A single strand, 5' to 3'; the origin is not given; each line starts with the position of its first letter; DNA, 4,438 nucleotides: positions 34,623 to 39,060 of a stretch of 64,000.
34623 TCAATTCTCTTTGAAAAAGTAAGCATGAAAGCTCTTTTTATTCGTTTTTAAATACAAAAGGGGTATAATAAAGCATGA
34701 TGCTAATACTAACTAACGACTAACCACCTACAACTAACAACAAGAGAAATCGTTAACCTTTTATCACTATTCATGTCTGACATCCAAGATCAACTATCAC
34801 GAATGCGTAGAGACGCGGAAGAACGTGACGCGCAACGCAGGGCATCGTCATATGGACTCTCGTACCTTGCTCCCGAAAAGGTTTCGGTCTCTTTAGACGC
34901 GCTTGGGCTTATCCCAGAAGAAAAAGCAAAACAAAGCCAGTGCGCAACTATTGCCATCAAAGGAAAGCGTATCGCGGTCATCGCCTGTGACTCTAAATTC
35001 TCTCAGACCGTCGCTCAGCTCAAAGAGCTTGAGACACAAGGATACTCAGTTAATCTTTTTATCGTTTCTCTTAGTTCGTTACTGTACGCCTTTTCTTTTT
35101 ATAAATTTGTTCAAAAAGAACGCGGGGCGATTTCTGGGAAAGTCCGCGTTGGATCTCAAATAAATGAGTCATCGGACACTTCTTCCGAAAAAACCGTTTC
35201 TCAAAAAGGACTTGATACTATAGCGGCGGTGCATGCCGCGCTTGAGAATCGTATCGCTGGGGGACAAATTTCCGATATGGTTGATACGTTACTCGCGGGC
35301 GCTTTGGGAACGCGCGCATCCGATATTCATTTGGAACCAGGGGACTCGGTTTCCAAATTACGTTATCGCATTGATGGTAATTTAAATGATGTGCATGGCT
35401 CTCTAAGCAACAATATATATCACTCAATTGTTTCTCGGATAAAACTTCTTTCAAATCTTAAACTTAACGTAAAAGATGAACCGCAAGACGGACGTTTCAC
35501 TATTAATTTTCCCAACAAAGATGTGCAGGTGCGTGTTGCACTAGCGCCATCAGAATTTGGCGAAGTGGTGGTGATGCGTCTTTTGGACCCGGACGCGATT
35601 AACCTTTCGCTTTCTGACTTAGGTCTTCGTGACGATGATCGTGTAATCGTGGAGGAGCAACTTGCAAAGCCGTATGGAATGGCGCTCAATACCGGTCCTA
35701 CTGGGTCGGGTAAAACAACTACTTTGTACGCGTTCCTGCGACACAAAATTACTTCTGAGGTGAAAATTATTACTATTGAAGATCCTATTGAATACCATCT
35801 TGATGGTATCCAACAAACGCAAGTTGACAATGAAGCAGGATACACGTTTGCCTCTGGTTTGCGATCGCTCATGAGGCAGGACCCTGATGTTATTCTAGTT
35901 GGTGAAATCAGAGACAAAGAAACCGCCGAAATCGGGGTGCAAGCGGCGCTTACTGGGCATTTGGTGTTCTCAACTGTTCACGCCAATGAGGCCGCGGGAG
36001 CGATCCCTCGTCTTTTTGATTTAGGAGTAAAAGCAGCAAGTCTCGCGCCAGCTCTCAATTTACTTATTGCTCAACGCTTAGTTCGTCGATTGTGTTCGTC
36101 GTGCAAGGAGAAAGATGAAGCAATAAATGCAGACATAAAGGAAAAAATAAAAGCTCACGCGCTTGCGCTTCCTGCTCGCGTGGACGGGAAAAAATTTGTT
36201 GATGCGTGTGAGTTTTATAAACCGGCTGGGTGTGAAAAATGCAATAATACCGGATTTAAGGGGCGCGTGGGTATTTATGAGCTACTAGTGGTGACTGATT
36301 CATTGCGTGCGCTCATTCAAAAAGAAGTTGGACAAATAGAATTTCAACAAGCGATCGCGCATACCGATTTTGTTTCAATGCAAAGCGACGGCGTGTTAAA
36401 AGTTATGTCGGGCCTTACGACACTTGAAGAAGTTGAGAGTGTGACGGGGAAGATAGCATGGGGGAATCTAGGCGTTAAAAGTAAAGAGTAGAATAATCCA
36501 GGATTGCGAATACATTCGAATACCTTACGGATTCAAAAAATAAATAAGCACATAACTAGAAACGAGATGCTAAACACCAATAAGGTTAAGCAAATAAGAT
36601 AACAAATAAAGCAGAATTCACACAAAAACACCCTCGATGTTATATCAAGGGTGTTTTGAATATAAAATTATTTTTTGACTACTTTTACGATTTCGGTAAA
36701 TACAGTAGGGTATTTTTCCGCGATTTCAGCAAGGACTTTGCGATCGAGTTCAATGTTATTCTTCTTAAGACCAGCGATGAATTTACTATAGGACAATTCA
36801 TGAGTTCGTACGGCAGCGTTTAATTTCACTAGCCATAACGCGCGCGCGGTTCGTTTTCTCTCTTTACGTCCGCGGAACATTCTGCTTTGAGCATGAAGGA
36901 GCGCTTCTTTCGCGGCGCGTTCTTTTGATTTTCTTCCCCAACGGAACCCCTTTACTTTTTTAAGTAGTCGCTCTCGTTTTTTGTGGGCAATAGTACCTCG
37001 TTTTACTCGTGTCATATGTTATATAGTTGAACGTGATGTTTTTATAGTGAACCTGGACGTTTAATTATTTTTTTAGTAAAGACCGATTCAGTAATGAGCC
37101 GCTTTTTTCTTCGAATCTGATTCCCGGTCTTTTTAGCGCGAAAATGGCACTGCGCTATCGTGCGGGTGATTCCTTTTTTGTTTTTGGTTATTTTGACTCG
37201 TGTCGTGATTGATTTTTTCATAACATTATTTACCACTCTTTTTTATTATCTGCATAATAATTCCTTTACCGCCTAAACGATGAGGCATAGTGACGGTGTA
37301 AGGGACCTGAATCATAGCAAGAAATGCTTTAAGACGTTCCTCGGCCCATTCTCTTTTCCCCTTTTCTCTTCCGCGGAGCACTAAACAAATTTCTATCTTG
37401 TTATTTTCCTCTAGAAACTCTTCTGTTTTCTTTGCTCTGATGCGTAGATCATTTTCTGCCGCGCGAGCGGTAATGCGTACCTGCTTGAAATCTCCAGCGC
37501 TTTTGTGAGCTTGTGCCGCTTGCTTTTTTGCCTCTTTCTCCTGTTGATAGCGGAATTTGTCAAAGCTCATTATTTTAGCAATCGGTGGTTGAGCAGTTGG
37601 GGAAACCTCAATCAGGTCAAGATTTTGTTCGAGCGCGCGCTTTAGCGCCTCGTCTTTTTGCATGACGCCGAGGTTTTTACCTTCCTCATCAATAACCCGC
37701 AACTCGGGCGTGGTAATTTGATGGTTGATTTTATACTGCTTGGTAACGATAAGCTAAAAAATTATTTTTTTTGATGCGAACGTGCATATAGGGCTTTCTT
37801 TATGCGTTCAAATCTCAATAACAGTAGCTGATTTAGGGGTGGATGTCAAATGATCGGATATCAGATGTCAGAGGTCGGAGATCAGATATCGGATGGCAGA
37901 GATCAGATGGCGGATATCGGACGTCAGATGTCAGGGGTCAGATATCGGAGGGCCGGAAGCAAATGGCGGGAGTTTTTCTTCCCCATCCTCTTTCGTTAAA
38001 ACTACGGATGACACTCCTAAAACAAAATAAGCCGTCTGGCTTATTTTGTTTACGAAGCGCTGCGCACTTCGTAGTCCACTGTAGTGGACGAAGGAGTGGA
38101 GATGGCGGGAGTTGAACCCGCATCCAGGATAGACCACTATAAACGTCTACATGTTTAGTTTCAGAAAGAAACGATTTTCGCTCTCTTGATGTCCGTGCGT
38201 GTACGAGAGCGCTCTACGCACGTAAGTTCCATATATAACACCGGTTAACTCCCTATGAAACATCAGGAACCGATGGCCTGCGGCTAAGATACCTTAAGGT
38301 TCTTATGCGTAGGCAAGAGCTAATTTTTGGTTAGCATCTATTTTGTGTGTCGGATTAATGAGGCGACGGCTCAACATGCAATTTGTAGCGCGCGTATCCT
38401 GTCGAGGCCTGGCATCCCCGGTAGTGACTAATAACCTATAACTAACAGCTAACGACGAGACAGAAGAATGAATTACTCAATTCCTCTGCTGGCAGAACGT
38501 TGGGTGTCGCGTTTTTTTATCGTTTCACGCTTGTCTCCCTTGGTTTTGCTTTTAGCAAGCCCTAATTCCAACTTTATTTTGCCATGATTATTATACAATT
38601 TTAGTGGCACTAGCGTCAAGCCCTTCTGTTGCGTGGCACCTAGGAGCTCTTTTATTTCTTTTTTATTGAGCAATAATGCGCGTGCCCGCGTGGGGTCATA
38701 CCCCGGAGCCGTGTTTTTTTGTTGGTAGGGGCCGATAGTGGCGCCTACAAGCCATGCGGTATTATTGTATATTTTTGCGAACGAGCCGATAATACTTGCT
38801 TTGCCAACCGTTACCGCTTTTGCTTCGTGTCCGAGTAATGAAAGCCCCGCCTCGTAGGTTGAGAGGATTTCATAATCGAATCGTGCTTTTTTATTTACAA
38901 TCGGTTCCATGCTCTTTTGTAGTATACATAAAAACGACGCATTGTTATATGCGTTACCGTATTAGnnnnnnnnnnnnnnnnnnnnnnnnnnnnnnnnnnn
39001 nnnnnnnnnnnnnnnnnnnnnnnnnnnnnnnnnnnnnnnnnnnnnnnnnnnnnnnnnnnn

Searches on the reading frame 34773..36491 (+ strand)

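Call 29: search_protein_families(library=pfam, proteins=[window:34773-36491:+], max_evalue=0.001)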
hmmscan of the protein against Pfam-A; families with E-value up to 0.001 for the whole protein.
window:34773-36491:+ (572 aa): 1 family
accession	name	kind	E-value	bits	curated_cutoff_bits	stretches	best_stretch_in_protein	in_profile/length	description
PF00437.27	T2SSE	-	1.7e-120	402.5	24.9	1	165-555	7-369/370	Type II/IV secretion system protein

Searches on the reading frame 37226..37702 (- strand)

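Call 30: search_protein_families(library=pfam, proteins=[window:37226-37702:-], max_evalue=0.001)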
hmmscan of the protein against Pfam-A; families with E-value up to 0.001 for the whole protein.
window:37226-37702:- (158 aa): 2 families
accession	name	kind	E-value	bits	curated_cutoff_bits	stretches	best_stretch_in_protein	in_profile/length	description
PF05198.21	IF3_N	-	6.7e-24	84.3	26.9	1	2-61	11-70/70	Translation initiation factor IF-3, N-terminal domain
PF00707.27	IF3_C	-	5.3e-14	52.4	34.8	1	72-153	3-84/86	Translation initiation factor IF-3, C-terminal domain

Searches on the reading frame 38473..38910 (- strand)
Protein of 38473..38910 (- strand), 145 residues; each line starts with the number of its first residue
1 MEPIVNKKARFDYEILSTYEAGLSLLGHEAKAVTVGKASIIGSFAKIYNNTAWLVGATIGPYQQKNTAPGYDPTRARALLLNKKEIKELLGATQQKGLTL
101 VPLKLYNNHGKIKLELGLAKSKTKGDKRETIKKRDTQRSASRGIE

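Call 30: search_protein_families(library=pfam, proteins=[window:38473-38910:-], max_evalue=0.001)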
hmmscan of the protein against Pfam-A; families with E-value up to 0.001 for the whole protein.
window:38473-38910:- (145 aa): 1 family
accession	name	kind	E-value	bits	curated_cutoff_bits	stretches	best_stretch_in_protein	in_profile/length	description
PF01668.23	SmpB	-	1.2e-47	161.9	27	1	5-143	3-140/143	SmpB protein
